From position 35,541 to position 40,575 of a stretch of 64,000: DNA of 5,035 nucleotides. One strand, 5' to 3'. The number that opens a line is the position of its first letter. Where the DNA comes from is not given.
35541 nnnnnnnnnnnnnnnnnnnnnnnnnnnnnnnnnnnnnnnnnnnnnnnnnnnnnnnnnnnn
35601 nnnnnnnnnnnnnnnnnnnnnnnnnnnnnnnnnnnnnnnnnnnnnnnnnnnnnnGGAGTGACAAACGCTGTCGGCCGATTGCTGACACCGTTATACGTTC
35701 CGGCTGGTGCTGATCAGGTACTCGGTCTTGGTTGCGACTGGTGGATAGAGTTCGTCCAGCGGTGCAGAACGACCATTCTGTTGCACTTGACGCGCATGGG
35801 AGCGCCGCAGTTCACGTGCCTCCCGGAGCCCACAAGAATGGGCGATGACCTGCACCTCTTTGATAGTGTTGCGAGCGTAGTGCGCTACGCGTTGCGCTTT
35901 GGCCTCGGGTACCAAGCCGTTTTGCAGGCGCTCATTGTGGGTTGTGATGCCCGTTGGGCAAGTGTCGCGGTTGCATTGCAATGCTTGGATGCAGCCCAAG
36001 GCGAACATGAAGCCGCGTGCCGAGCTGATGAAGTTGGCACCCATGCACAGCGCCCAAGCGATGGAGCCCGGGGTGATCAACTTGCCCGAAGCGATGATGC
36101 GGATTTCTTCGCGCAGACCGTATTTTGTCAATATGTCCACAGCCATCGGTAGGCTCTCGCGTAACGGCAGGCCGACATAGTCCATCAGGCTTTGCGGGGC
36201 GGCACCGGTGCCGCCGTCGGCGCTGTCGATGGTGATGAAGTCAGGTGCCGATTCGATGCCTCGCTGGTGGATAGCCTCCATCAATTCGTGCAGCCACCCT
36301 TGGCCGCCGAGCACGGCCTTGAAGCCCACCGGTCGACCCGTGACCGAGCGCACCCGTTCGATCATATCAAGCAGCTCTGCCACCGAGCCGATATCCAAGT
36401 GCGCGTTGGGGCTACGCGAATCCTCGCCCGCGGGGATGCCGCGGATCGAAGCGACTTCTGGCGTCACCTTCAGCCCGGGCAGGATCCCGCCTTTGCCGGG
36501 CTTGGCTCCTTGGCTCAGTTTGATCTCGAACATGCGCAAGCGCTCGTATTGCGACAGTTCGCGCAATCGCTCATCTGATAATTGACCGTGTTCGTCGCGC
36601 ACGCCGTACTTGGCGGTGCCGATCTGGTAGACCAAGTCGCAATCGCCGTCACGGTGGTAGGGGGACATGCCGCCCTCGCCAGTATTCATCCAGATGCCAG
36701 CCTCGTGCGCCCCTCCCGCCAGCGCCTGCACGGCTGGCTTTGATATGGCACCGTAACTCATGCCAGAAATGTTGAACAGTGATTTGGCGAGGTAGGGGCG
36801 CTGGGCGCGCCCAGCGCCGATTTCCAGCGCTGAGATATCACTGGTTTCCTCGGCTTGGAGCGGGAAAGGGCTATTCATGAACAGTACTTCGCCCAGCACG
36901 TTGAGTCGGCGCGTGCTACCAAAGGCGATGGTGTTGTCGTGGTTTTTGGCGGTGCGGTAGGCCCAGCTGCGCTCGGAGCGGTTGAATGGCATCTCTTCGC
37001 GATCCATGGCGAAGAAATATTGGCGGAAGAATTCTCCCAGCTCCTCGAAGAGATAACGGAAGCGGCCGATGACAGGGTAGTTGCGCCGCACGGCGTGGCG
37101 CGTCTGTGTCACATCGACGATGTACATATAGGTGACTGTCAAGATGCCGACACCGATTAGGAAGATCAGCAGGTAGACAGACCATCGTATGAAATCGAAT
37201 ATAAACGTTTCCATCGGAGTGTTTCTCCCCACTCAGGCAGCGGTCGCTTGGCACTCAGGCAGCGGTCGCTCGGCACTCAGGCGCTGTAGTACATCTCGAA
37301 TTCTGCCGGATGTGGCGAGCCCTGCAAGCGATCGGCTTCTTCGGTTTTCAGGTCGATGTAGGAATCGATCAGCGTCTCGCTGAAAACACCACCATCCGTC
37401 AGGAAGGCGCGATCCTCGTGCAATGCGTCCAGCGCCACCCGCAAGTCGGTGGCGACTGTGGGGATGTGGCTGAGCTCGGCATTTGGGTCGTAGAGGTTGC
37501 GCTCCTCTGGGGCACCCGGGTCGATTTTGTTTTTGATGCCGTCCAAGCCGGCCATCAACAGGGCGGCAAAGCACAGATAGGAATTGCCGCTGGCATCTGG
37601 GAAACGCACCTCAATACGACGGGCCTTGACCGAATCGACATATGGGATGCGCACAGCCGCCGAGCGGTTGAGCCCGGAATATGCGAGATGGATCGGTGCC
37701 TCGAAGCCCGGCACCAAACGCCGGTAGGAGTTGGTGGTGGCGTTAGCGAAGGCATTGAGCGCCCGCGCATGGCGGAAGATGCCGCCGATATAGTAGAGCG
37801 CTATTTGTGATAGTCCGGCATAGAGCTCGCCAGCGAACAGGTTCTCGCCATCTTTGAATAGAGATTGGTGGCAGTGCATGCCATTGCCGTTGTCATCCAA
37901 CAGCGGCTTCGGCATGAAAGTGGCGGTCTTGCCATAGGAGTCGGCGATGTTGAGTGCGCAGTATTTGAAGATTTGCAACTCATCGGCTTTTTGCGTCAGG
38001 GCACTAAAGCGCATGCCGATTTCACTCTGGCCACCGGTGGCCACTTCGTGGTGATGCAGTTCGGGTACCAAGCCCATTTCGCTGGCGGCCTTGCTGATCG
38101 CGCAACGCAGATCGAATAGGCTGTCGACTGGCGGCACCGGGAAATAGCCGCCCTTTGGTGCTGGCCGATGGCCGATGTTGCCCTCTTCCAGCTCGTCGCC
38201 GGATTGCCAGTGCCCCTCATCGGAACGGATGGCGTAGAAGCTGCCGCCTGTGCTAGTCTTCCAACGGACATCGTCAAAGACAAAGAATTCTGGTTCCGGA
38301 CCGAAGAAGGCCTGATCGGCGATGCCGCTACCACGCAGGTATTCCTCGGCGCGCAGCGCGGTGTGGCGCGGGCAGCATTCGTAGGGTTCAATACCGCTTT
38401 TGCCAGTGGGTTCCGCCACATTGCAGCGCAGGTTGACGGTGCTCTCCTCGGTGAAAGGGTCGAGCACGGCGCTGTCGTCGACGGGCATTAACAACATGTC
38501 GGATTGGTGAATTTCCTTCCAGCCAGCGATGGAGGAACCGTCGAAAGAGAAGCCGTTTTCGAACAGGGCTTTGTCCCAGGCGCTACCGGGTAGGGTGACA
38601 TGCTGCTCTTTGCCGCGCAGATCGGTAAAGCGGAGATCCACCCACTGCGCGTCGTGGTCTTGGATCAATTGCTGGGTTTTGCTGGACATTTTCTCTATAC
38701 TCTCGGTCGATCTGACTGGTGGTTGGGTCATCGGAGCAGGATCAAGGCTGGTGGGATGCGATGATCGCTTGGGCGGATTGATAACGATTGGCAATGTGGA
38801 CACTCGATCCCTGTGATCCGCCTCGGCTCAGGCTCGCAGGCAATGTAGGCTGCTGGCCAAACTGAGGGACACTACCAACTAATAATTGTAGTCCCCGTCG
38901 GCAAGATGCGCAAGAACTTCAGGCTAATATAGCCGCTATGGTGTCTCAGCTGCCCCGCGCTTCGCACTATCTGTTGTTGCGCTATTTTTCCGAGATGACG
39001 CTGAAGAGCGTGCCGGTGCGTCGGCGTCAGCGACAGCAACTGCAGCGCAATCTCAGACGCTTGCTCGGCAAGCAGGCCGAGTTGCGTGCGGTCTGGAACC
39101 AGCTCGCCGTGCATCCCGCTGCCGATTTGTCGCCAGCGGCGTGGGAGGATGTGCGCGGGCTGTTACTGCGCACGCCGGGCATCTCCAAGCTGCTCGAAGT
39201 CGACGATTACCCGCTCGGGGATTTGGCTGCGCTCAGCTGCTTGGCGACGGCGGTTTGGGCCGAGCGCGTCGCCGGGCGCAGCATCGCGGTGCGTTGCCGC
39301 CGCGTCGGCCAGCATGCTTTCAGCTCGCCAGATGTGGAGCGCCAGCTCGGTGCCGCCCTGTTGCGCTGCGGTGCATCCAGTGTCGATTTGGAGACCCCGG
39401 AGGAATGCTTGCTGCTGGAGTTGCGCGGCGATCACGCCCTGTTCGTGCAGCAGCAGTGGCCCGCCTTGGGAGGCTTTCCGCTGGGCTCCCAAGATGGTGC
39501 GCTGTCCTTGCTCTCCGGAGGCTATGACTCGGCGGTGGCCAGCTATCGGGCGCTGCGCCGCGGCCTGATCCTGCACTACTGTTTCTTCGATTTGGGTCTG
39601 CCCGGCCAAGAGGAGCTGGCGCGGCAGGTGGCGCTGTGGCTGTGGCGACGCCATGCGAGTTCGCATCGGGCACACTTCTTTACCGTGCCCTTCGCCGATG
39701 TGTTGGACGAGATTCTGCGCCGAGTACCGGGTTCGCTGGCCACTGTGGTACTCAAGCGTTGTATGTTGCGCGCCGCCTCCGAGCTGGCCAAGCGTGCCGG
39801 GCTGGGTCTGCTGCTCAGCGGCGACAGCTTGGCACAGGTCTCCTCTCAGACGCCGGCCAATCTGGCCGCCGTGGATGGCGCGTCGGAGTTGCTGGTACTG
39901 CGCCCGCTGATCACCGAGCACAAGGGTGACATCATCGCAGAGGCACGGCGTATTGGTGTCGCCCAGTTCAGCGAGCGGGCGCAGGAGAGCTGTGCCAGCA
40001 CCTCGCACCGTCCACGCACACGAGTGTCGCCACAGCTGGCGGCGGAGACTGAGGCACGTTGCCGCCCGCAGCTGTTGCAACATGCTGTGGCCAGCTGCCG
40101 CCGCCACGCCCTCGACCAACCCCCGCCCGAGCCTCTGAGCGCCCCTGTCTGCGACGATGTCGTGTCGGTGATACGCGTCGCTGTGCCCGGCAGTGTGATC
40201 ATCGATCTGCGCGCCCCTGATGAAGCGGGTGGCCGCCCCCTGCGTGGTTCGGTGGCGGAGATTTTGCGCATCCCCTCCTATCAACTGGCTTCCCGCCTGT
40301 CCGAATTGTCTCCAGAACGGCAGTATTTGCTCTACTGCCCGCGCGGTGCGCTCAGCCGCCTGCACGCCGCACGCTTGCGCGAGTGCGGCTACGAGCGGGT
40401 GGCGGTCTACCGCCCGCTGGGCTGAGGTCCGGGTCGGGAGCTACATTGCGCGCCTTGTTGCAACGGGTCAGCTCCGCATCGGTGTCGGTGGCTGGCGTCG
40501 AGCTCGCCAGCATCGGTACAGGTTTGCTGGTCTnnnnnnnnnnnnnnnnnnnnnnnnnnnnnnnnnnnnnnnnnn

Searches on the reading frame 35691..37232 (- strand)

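Call 67: search_protein_families(library=pfam, proteins=[window:35691-37232:-], max_evalue=0.00001)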
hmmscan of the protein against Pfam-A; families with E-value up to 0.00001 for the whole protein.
window:35691-37232:- (513 aa): 1 family
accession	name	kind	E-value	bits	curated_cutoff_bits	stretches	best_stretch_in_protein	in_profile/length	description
PF01645.23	Glu_synthase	-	1.3e-85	288.2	20.4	1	144-469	60-368/369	Conserved region in glutamate synthase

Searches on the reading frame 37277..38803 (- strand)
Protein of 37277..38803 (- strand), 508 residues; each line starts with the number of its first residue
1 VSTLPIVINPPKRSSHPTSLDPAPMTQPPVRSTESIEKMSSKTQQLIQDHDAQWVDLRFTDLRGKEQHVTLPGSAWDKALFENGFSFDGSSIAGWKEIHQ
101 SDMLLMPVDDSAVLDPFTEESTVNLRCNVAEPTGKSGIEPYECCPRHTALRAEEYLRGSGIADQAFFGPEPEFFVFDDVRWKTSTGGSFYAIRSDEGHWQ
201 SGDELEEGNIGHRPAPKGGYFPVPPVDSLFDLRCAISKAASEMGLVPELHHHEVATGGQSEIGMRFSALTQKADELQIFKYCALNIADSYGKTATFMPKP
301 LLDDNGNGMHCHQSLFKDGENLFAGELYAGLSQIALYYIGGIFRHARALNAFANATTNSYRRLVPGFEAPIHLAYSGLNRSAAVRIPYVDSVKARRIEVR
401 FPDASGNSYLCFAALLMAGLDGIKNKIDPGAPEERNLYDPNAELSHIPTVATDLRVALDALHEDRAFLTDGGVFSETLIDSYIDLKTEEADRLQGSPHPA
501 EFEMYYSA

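Call 67: search_protein_families(library=pfam, proteins=[window:37277-38803:-], max_evalue=0.00001)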
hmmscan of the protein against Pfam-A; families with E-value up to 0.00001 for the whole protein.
window:37277-38803:- (508 aa): 2 families
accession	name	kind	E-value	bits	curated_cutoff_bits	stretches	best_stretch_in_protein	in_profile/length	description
PF00120.29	Gln-synt_C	-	1.9e-121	405.8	24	1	143-505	2-344/344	Glutamine synthetase, catalytic domain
PF03951.24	Gln-synt_N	-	6.4e-28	96.6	33.4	1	52-132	2-82/82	Glutamine synthetase, beta-Grasp domain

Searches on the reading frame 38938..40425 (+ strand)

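Call 67: search_protein_families(library=pfam, proteins=[window:38938-40425:+], max_evalue=0.00001)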
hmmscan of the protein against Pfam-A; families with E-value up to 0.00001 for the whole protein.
window:38938-40425:+ (495 aa): 2 families
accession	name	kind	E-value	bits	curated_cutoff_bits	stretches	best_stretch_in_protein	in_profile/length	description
PF02568.20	ThiI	-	8.8e-47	159.7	20.5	1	183-366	1-186/197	Thiamine biosynthesis protein (ThiI)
PF02926.22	THUMP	-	1.6e-07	32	20.6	1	107-168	16-80/84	THUMP domain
